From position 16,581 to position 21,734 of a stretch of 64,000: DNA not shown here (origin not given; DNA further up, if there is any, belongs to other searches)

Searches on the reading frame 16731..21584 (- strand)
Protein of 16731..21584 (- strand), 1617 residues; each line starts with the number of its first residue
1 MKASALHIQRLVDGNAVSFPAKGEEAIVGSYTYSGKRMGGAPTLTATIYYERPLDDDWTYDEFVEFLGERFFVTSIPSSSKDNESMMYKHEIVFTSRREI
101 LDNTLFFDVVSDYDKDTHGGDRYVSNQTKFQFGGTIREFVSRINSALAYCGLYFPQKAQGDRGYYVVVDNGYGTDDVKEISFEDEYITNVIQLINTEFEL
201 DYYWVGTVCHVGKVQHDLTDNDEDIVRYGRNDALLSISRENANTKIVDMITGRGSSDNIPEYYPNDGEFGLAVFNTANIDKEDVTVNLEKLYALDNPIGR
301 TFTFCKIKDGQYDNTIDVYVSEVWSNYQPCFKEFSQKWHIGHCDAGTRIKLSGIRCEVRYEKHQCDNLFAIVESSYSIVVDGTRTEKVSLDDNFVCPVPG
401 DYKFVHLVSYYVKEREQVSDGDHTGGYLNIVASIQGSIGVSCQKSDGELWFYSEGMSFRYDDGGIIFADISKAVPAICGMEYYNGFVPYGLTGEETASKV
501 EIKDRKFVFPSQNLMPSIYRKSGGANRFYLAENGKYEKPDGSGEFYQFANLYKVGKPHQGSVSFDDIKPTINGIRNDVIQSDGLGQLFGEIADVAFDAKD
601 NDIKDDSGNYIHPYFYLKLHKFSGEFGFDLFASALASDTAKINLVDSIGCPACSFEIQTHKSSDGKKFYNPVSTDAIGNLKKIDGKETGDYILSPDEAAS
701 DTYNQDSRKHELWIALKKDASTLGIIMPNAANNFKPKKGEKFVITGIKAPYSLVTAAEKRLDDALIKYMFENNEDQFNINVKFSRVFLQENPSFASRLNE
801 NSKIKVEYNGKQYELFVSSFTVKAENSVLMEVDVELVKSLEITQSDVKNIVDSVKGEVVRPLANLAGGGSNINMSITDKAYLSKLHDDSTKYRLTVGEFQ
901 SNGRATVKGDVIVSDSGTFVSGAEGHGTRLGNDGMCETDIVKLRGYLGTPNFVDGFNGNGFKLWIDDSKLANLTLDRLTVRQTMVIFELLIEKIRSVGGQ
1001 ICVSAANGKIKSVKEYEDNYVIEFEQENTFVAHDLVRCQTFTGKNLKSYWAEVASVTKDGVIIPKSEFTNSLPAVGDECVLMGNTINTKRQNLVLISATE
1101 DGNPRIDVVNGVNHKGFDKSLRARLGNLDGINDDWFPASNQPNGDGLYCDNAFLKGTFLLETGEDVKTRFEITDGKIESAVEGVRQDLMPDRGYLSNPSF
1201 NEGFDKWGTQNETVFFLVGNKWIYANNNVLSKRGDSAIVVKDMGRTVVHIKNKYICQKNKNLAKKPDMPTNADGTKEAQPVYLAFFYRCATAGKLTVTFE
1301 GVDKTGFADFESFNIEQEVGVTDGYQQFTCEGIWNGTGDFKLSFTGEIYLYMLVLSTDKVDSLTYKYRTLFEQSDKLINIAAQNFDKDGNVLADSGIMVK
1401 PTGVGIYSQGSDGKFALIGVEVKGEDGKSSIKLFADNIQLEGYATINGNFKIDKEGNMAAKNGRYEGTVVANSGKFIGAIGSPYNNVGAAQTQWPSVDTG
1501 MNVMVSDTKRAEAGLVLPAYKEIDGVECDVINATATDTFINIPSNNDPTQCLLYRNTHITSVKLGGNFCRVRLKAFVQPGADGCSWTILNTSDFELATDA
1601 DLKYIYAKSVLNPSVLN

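Call 59: search_protein_families(library=phrogs, proteins=[window:16731-21584:-], max_evalue=0.00001)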
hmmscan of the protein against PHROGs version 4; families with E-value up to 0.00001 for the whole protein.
window:16731-21584:- (1617 aa): 5 families
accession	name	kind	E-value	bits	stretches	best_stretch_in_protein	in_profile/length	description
phrog_22546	-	unknown function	4.5e-223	744.6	1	702-1492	333-1126/1386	-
phrog_33450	-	tail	1.5e-59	202.4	2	1046-1180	726-860/2038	tail fiber protein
phrog_38044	-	unknown function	7.4e-18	64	1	878-1118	812-1088/3576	-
phrog_17422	-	unknown function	9.6e-15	54.5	1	703-1113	330-753/961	-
phrog_19846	-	unknown function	3.9e-08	32.4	0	716-790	346-418/1272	-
